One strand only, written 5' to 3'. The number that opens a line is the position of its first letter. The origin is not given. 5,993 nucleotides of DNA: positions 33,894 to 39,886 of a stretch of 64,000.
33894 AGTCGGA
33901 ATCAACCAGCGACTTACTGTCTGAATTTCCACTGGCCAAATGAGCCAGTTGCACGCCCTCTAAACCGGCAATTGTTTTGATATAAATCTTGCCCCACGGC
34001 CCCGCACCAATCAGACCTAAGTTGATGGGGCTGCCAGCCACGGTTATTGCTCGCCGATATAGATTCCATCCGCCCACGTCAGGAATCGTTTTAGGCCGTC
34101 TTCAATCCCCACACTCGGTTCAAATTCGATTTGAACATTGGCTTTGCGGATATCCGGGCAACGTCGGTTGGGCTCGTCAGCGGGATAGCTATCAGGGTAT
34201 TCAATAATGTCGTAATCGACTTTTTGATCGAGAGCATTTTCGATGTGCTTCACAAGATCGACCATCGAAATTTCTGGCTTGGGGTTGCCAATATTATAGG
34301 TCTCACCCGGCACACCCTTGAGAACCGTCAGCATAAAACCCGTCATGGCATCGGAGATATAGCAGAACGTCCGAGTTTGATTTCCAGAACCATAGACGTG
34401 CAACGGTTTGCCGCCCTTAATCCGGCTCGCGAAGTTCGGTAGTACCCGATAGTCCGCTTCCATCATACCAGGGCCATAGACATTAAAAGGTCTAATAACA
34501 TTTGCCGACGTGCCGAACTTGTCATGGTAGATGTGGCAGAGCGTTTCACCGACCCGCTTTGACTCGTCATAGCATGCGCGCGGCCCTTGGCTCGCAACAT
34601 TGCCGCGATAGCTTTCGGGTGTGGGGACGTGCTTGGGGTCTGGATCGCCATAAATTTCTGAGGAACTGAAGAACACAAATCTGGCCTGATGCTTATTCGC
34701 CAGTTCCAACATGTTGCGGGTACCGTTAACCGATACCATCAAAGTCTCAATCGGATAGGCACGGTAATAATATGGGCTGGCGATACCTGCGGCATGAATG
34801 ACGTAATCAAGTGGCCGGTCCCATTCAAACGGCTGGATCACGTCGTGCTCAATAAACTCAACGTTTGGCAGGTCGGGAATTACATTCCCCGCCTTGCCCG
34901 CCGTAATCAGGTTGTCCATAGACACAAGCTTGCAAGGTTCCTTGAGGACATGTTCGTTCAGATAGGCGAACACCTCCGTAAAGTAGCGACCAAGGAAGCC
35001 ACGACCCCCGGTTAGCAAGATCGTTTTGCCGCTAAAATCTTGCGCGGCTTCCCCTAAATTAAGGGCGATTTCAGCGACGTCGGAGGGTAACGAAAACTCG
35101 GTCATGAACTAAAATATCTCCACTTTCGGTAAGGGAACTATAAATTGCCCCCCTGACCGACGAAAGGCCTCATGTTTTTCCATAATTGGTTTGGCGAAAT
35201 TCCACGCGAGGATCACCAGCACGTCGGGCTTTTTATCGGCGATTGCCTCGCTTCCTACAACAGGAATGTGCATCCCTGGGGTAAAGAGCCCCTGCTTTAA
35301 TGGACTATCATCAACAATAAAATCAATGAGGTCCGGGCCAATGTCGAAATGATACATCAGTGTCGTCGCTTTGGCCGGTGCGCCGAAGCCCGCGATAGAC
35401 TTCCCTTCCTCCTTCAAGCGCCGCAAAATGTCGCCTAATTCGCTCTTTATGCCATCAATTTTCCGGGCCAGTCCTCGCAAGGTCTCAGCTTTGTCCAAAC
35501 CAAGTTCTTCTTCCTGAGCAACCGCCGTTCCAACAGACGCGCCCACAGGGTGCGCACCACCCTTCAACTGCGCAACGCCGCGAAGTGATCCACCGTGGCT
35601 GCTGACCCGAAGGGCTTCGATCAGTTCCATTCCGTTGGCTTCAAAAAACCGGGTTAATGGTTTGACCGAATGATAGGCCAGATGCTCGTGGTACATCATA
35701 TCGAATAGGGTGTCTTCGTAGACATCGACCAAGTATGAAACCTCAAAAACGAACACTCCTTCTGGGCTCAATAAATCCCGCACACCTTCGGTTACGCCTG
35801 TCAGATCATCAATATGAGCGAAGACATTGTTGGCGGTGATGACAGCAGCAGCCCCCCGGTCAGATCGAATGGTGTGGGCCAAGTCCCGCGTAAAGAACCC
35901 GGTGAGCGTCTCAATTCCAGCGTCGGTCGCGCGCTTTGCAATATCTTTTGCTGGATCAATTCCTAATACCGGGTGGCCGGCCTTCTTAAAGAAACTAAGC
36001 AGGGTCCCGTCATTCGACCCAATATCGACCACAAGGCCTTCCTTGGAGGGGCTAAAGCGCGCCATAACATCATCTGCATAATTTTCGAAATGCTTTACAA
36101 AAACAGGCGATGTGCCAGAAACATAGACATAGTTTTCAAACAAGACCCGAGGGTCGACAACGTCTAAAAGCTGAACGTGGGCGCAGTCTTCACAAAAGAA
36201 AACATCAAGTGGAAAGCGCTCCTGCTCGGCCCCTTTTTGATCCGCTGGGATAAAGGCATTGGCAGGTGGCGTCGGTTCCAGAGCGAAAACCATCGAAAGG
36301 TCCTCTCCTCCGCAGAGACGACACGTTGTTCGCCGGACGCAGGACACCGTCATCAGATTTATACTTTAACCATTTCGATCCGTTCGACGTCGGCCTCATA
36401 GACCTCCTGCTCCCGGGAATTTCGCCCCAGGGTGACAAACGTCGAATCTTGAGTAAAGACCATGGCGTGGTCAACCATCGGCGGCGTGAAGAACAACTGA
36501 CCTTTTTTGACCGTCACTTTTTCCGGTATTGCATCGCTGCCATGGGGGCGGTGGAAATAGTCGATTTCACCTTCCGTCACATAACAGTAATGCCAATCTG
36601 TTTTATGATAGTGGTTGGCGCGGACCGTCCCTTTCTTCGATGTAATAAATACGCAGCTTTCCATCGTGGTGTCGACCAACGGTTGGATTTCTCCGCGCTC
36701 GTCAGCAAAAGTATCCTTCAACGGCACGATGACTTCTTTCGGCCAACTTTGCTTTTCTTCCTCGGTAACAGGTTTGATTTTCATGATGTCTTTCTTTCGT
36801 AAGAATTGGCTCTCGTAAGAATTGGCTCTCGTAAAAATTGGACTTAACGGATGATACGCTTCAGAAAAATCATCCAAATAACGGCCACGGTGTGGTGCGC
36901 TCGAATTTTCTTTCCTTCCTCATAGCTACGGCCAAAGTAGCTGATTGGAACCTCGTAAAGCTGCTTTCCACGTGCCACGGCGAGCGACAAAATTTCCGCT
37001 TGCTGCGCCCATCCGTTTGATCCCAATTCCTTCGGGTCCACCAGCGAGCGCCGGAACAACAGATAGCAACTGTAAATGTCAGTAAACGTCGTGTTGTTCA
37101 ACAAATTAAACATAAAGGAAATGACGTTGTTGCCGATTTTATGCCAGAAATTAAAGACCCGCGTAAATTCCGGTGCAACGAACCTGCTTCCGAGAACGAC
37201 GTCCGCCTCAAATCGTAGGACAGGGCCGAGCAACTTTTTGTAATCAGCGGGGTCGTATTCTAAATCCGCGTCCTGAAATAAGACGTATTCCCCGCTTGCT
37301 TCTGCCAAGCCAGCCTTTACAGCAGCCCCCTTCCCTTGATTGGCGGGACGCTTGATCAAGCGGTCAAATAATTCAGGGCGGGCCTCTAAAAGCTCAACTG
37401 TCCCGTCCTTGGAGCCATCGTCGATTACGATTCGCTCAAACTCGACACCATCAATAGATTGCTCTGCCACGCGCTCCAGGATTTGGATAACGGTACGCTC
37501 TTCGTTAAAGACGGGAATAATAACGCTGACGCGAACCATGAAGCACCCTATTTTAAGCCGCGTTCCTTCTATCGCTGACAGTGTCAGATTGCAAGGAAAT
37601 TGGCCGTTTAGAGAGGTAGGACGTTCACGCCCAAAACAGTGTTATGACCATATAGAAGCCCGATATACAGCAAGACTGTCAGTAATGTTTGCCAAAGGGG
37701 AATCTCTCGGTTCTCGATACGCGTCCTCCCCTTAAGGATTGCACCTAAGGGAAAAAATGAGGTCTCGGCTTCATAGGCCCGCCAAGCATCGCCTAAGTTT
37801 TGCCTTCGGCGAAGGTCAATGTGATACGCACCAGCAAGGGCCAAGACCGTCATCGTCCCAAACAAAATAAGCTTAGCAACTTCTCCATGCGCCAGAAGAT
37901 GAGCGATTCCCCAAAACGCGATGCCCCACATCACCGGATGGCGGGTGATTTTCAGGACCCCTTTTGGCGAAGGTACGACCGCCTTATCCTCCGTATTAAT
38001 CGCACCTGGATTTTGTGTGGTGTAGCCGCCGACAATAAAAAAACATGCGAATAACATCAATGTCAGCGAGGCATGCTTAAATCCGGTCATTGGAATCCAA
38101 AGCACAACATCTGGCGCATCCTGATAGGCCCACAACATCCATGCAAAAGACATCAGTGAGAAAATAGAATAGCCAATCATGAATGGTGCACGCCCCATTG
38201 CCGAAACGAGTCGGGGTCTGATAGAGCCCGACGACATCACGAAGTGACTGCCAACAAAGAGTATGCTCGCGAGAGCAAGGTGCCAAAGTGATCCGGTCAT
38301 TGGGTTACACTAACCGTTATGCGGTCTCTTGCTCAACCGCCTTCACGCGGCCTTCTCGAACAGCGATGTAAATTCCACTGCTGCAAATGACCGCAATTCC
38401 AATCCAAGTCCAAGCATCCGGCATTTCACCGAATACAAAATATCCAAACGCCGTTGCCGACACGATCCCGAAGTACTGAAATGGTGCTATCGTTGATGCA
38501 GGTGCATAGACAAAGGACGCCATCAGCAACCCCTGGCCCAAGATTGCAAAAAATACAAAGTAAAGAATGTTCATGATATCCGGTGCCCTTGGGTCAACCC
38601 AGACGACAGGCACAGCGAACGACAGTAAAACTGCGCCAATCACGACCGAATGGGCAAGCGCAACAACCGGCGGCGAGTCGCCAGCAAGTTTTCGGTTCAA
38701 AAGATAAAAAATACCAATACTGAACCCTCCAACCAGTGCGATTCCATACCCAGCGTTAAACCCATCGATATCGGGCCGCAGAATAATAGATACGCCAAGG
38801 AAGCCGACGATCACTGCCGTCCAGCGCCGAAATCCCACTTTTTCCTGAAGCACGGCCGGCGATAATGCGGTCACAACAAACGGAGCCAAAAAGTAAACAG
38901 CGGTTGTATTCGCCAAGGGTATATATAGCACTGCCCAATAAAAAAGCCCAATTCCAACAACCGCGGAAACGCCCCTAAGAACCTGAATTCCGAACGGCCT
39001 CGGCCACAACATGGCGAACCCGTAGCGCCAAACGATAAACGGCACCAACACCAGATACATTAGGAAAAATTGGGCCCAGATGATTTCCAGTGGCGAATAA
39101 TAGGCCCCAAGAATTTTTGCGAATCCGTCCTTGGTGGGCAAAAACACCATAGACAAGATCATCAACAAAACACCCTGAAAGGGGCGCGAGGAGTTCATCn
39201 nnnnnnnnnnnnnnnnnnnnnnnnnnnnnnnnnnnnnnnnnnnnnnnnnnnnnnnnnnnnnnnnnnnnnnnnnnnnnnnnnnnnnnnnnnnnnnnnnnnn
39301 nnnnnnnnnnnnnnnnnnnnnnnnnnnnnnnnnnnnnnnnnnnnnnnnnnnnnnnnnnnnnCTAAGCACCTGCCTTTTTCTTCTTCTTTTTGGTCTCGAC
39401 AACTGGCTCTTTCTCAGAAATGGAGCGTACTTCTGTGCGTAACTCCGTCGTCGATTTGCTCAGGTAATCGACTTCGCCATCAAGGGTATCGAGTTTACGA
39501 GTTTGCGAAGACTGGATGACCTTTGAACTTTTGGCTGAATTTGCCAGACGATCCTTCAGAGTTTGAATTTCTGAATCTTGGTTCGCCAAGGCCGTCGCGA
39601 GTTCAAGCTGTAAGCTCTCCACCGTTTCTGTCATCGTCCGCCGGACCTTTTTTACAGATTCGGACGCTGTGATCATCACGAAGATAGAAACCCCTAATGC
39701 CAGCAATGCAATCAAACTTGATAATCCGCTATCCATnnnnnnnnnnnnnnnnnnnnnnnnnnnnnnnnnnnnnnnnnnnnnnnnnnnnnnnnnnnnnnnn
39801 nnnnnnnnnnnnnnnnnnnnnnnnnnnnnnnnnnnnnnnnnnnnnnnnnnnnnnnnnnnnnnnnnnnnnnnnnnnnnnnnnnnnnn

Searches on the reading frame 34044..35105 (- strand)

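Call 75: search_protein_families(library=pfam, proteins=[window:34044-35105:-], max_evalue=0.001)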
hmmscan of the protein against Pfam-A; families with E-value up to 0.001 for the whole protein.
window:34044-35105:- (353 aa): 6 families
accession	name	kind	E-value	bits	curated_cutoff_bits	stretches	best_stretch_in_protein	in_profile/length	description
PF01370.27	Epimerase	-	1.1e-46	159.6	20.9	1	29-273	1-240/240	NAD dependent epimerase/dehydratase family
PF16363.11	GDP_Man_Dehyd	-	9.2e-33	114.5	27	1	30-340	1-331/332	GDP-mannose 4,6 dehydratase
PF01073.25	3Beta_HSD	-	6.5e-12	45.5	22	1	31-295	2-271/280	3-beta hydroxysteroid dehydrogenase/isomerase family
PF07993.18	NAD_binding_4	-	3.9e-10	39.7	20.1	1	100-218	90-219/258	Male sterility protein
PF02719.21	Polysacc_synt_2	-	4.1e-05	23.3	20.2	0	97-147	76-127/293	Polysaccharide biosynthesis protein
PF04321.23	RmlD_sub_bind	-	0.00023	20.8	27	1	28-212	2-154/287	RmlD substrate binding domain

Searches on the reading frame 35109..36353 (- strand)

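Call 75: search_protein_families(library=pfam, proteins=[window:35109-36353:-], max_evalue=0.001)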
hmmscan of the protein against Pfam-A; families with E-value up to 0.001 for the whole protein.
window:35109-36353:- (414 aa): 6 families
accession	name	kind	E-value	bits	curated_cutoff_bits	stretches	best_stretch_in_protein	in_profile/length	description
PF08484.17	Methyltransf_14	-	5.7e-55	185.9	23.5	1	252-409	2-160/160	C-methyltransferase C-terminal domain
PF08421.16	Methyltransf_13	-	2.5e-20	72.8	31.3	1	11-72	1-62/62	Putative zinc binding domain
PF13489.12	Methyltransf_23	-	7.2e-16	58.8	27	1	90-246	6-163/164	Methyltransferase domain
PF08242.18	Methyltransf_12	-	7.7e-09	36.6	30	1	109-201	1-98/98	Methyltransferase domain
PF08241.18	Methyltransf_11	-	3.2e-06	28.1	21.2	1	109-203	1-95/95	Methyltransferase domain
PF13649.12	Methyltransf_25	-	4.5e-05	24.5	27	1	108-199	1-97/97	Methyltransferase domain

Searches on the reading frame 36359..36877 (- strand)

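Call 75: search_protein_families(library=pfam, proteins=[window:36359-36877:-], max_evalue=0.001)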
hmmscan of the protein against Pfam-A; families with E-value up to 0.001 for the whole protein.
window:36359-36877:- (172 aa): 3 families
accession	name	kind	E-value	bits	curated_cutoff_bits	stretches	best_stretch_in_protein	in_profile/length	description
PF07883.17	Cupin_2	-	3.8e-07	30.2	27.2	1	78-147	3-64/70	Cupin domain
PF14667.12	Polysacc_synt_C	-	5.4e-06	27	28.7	1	58-150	2-96/111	Polysaccharide biosynthesis C-terminal domain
PF00190.28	Cupin_1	-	0.00052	20.1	22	1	73-147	33-108/151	Cupin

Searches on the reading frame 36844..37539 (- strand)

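Call 75: search_protein_families(library=pfam, proteins=[window:36844-37539:-], max_evalue=0.001)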
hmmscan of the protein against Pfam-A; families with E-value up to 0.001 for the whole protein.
window:36844-37539:- (231 aa): 3 families
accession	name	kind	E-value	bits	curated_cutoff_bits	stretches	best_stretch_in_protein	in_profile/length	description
PF00535.33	Glycos_transf_2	-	6.1e-33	114.6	23.3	1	5-167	1-164/168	Glycosyl transferase family 2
PF10111.15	Glyco_tranf_2_2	-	3.7e-06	27.1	27.3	1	5-102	1-101/276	Glycosyltransferase like family 2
PF13641.12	Glyco_tranf_2_3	-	0.00016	22.2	27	1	3-142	2-145/230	Glycosyltransferase like family 2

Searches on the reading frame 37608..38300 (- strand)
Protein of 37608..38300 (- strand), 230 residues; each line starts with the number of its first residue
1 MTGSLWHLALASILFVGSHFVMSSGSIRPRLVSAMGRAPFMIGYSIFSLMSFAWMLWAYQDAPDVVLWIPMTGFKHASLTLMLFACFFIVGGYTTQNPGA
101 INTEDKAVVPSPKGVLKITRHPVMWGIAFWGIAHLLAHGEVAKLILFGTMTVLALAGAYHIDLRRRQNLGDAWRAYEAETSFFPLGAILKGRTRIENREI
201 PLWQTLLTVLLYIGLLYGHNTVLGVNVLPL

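Call 75: search_protein_families(library=pfam, proteins=[window:37608-38300:-], max_evalue=0.001)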
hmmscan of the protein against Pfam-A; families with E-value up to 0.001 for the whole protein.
window:37608-38300:- (230 aa): 1 family
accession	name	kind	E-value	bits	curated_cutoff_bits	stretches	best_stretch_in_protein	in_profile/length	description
PF07298.16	NnrU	-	4.6e-46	157.3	24.7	1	8-226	2-187/188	NnrU protein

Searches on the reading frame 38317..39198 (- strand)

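Call 75: search_protein_families(library=pfam, proteins=[window:38317-39198:-], max_evalue=0.001)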
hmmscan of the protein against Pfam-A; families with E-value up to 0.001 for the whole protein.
window:38317-39198:- (293 aa): 1 family
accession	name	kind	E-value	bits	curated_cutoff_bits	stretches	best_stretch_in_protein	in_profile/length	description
PF00892.27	EamA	-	9.9e-27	94.3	28.2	2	9-140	3-134/135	EamA-like transporter family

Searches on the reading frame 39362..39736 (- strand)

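Call 17: search_protein_families(library=pfam, proteins=[window:39362-39736:-], max_evalue=1)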
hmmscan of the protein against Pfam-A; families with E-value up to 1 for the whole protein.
window:39362-39736:- (124 aa): 14 families
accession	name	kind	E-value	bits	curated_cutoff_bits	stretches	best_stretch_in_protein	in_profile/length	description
PF07439.16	DUF1515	-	0.0011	19.4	22.2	1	55-123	15-80/113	Protein of unknown function (DUF1515)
PF16515.11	HIP1_clath_bdg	-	0.0061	17.4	28.8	1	23-80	20-77/99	Clathrin-binding domain of Huntingtin-interacting protein 1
PF04859.17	DUF641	-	0.018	15.8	27.6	1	30-73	80-123/127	Plant protein of unknown function (DUF641)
PF24920.1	C2_TCB1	-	0.035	14.3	27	1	49-108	17-76/125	Tricalbin-1-like, C2 domain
PF16808.10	PKcGMP_CC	-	0.05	13.6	35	1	45-64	12-31/35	Coiled-coil N-terminus of cGMP-dependent protein kinase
PF18504.6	Csm1_N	-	0.059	14.2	26.3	1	46-81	32-67/70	Csm1 N-terminal domain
PF07889.17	DUF1664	-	0.059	13.9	34.6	1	21-109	32-123/124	Protein of unknown function (DUF1664)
PF05859.17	Mis12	-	0.059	13.5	25.7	1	26-119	119-207/231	Mis12 protein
PF16526.10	CLZ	-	0.087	13.7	26.7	1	29-66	30-67/71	C-terminal leucine zipper domain of cyclic nucleotide-gated channels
PF14208.11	DUF4320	-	0.11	13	25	1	8-99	4-86/119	Domain of unknown function (DUF4320)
PF04102.17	SlyX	-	0.22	12.7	30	0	45-78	21-54/67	SlyX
PF06103.16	DUF948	-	0.3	11.7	37.2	0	8-89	4-74/89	Bacterial protein of unknown function (DUF948)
PF14712.11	Snapin_Pallidin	-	0.52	11.2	29.6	0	28-75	25-75/89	Snapin/Pallidin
PF08702.15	Fib_alpha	-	0.83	10.3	29.9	0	76-116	31-71/143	Fibrinogen alpha/beta chain family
